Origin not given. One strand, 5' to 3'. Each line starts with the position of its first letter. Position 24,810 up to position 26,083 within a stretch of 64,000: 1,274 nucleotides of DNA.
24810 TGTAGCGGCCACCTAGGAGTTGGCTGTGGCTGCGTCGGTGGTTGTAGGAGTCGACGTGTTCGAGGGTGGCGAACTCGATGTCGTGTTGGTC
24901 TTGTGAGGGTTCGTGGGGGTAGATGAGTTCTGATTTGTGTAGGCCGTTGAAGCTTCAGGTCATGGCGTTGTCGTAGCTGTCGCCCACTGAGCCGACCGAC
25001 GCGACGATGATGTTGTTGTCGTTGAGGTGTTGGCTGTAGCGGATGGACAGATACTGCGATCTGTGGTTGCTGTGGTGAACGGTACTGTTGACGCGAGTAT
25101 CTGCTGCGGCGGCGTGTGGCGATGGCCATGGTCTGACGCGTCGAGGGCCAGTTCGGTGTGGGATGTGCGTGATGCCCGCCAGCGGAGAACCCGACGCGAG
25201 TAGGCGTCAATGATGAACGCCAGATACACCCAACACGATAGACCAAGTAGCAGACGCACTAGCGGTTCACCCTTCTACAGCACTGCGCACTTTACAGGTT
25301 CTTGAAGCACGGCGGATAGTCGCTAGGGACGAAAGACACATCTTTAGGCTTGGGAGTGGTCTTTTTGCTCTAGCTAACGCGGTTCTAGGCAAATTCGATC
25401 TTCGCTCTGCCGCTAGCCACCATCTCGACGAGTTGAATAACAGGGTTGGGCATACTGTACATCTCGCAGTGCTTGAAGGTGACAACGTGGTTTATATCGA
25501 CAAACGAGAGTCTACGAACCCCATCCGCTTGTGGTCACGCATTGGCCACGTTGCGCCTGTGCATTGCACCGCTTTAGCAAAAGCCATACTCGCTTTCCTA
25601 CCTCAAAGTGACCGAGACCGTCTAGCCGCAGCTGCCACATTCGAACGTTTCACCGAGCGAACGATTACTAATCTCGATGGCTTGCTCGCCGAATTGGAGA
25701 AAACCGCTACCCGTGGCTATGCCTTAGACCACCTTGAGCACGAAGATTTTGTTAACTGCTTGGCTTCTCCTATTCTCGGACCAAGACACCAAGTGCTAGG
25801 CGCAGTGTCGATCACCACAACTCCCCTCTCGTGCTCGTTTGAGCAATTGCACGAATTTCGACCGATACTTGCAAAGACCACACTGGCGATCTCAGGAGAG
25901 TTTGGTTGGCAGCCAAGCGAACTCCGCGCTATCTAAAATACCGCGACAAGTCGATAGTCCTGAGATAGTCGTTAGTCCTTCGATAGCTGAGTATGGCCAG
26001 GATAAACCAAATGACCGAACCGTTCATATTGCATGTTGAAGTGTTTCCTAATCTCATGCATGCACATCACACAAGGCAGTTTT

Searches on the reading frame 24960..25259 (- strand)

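Call 17: search_protein_families(library=pfam, proteins=[window:24960-25259:-], max_evalue=0.01)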
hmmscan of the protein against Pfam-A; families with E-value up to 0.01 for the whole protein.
window:24960-25259:- (99 aa): 1 family
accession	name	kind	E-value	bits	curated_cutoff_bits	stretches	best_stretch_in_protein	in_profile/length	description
PF00665.32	rve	-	4.9e-05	24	32.6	1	9-44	22-57/102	Integrase core domain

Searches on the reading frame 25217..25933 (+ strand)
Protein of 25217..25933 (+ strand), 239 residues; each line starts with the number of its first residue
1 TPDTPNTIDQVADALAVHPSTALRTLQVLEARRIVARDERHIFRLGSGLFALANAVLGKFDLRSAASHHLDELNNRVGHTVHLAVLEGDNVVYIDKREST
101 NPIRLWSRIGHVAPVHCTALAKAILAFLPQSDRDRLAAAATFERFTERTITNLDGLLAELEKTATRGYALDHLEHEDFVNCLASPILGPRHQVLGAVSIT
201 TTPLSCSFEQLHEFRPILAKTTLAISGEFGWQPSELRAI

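Call 7: search_protein_families(library=pfam, proteins=[window:25217-25933:+], max_evalue=0.01)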
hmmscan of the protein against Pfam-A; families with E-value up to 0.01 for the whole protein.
seq(239 aa): 3 families
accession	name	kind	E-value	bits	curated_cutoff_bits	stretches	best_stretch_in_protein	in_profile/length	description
PF01614.24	IclR_C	-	6.4e-44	150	24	1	55-226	2-173/174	Bacterial transcriptional regulator IclR C-terminal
PF09339.16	HTH_IclR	-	0.00092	19.4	22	1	7-39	20-52/52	IclR helix-turn-helix domain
PF12840.13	HTH_20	-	0.0046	17.3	27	0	3-35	16-48/51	Helix-turn-helix domain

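Call 21: find_homologous_proteins(query=window:25235-25933:+)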
Query window:25235-25933:+ (233 aa): 794 proteins with E <= 0.001 among 5354 candidates; the best 120 are listed.
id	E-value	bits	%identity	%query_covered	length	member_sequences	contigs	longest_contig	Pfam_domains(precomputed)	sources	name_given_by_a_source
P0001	7.8e-118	410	80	100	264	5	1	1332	PF01614.25,PF09339.17,PF12802.14,PF25213.2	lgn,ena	-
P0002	5.0e-117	407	78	100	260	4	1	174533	PF12840.14,PF17782.8,PF01614.25,PF09339.17,PF12802.14,PF25213.2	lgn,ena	-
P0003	3.0e-113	395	77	100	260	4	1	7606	PF01614.25,PF09339.17,PF12802.14,PF25213.2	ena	-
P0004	7.6e-111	387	77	97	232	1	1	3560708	PF01614.25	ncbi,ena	-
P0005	2.1e-110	386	77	97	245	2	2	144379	PF01614.25,PF09339.17,PF12802.14,PF25213.2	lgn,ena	-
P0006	6.3e-97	341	67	97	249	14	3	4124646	PF01614.25,PF09339.17,PF12802.14,PF25213.2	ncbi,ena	-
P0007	1.7e-96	340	65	98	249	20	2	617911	PF01614.25,PF09339.17,PF12802.14,PF25213.2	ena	-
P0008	1.9e-96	340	99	67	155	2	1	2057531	PF01614.25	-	-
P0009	6.4e-94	332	65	97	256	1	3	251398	PF01614.25,PF09339.17,PF25213.2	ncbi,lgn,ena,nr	ncbi:MAG: IclR family transcriptional regulator [Acidimicrobiaceae bacterium]|nr:IclR family transcr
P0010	6.4e-94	332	65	97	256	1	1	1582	PF01614.25,PF09339.17,PF25213.2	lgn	-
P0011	8.9e-94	331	65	97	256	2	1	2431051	PF01614.25,PF09339.17,PF25213.2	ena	-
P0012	2.6e-93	330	65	97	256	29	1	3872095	PF01614.25,PF09339.17,PF25213.2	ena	-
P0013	3.5e-93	329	64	98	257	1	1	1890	PF01614.25,PF09339.17,PF12802.14,PF25213.2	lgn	-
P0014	1.2e-90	321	62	97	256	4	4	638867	PF01614.25,PF09339.17,PF25213.2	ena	-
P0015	3.4e-90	319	63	97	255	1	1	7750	PF01614.25,PF09339.17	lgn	-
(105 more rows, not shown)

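Call 23: find_encoding_contigs(protein=P0002, flank=10000, max_places=4)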
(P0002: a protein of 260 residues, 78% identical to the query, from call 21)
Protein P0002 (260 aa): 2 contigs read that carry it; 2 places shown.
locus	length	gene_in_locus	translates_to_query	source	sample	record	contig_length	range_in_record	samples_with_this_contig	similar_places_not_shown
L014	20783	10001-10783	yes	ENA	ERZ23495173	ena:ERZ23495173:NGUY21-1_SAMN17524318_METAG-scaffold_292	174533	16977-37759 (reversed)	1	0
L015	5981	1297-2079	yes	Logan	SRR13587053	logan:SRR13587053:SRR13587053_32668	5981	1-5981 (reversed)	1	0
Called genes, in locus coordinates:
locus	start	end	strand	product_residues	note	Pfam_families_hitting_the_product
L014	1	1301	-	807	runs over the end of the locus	PF02515:CoA_transf_3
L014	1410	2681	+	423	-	PF00067:p450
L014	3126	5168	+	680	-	PF00005:ABC_tran, PF01935:DUF87 (faint), PF02463:SMC_N (faint), PF13191:AAA_16 (faint), PF13304:AAA_21 (weak), PF08352:oligo_HPY, PF00005:ABC_tran, PF08352:oligo_HPY, +1 more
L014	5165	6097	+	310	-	PF12911:OppC_N (weak), PF00528:BPD_transp_1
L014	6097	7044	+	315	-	PF19300:BPD_transp_1_N, PF00528:BPD_transp_1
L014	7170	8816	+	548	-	PF00496:SBP_bac_5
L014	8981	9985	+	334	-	PF00294:PfkB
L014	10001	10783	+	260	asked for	PF09339:HTH_IclR, PF12802:MarR_2 (weak), PF12840:HTH_20 (weak), PF17782:WHD_DprA (faint), PF25213:HVO_A0261_N (weak), PF01614:IclR_C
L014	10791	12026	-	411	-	PF01168:Ala_racemase_N, PF14031:D-ser_dehydrat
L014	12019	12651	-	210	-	PF01081:Aldolase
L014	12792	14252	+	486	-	PF07969:Amidohydro_3, PF01979:Amidohydro_1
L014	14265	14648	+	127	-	PF01042:Ribonuc_L-PSP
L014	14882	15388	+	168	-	-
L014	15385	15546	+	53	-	-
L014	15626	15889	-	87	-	PF05016:ParE_toxin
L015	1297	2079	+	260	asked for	PF09339:HTH_IclR, PF12802:MarR_2 (weak), PF12840:HTH_20 (weak), PF17782:WHD_DprA (faint), PF25213:HVO_A0261_N (weak), PF01614:IclR_C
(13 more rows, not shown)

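Call 24: find_encoding_contigs(protein=P0004, flank=10000, max_places=4)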
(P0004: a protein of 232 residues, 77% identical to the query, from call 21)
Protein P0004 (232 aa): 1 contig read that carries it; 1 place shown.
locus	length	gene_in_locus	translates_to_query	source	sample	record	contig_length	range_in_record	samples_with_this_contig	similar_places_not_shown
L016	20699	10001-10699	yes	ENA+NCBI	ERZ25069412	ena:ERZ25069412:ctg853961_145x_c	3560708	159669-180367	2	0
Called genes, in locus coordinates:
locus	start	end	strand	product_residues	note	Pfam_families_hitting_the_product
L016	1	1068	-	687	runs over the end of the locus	PF05378:Hydant_A_N, PF01968:Hydantoinase_A, PF19278:Hydant_A_C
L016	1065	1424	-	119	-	PF03992:ABM (weak)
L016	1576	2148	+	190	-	PF12844:HTH_19 (weak), PF13560:HTH_31, PF01381:HTH_3, PF07883:Cupin_2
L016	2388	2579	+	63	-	-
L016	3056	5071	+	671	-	PF00005:ABC_tran, PF01935:DUF87 (faint), PF02463:SMC_N (faint), PF13304:AAA_21, PF08352:oligo_HPY, PF00005:ABC_tran, PF13401:AAA_22 (weak), PF08352:oligo_HPY, +2 more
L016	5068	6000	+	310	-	PF12911:OppC_N (weak), PF00528:BPD_transp_1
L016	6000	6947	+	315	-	PF19300:BPD_transp_1_N, PF00528:BPD_transp_1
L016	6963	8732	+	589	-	PF00496:SBP_bac_5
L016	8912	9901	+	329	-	PF00294:PfkB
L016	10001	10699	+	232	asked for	PF01614:IclR_C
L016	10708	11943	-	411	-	PF01168:Ala_racemase_N, PF14031:D-ser_dehydrat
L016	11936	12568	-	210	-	PF01081:Aldolase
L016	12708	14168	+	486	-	PF07969:Amidohydro_3, PF01979:Amidohydro_1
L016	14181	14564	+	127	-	PF01042:Ribonuc_L-PSP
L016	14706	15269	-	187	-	PF00165:HTH_AraC (faint), PF12833:HTH_18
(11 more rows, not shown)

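Call 67: find_related_loci(query=window:25235-25933:+, collection=genome_contigs, flank=8000)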
Query window:25235-25933:+ (233 aa) in genome_contigs; peptide patterns used: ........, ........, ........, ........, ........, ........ (x = any residue, [..] = any of these).
282 stretches matched a pattern; 13 encode a relative of the query (tblastn E <= 1e-3); 13 distinct loci.
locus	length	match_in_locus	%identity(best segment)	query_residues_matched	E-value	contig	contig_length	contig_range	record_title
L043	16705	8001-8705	77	1-233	8e-122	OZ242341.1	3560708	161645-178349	MAG: Candidatus Poriferisocius sp. isolate 0ce05ba1-728e-4541-870e-a511d1e8f405 genome assembly, chromosome: 1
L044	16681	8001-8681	67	1-227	9e-104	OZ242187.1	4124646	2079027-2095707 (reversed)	MAG: Candidatus Aldehydirespiratoraceae bacterium isolate 61e8bfbb-40aa-4858-aaa5-c73b4985a48d genome assembly, chromoso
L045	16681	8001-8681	66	1-227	1e-103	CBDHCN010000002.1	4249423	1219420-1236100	MAG: Candidatus Aldehydirespiratoraceae bacterium isolate 1823f4bd-ece8-44b4-8147-d2e02a723a8b genome assembly, contig:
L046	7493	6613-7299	65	1-229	5e-101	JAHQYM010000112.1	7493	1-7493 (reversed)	MAG: Acidimicrobiia bacterium isolate 10 NODE_10950_length_7493_cov_16.1139_ID_21899, whole genome shotgun sequence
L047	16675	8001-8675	54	1-225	9e-79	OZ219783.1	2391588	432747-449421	MAG: Acidimicrobiales bacterium isolate 338ce4d4-76ec-4943-9751-3abf57ff0aba genome assembly, chromosome: 1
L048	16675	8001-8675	54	1-225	1e-76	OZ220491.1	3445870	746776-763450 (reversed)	MAG: Acidimicrobiales bacterium isolate 383ba79e-94a5-4396-b72d-754c03a60d81 genome assembly, chromosome: 1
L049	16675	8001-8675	52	1-225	3e-71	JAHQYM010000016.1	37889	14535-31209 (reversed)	MAG: Acidimicrobiia bacterium isolate 10 NODE_1617_length_37889_cov_15.5755_ID_3233, whole genome shotgun sequence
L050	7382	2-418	62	91-229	1e-56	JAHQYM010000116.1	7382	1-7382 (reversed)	MAG: Acidimicrobiia bacterium isolate 10 NODE_11140_length_7382_cov_15.5374_ID_22279, whole genome shotgun sequence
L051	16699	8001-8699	40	1-232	2e-48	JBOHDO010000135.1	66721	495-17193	MAG: Marmoricola sp. isolate TC-S_metawrap_bin.244 k127_432021, whole genome shotgun sequence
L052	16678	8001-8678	40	1-226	2e-45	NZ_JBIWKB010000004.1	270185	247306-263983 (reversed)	Streptomyces sp. NPDC102462 NPDC102462_412_C10.ctg-0004, whole genome shotgun sequence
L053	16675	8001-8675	51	1-225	2e-72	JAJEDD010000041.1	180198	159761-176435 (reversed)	MAG: Acidimicrobiia bacterium isolate jk18xAbins.52 k141_1234306, whole genome shotgun sequence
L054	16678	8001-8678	38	1-226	2e-39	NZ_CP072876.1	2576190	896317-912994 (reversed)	Microbacterium sp. NIBRBAC000506063 chromosome, complete genome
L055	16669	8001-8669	38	1-224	4e-45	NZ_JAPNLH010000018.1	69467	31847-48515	Arthrobacter sp. H14-L1 NODE_18_length_69467_cov_32.235723, whole genome shotgun sequence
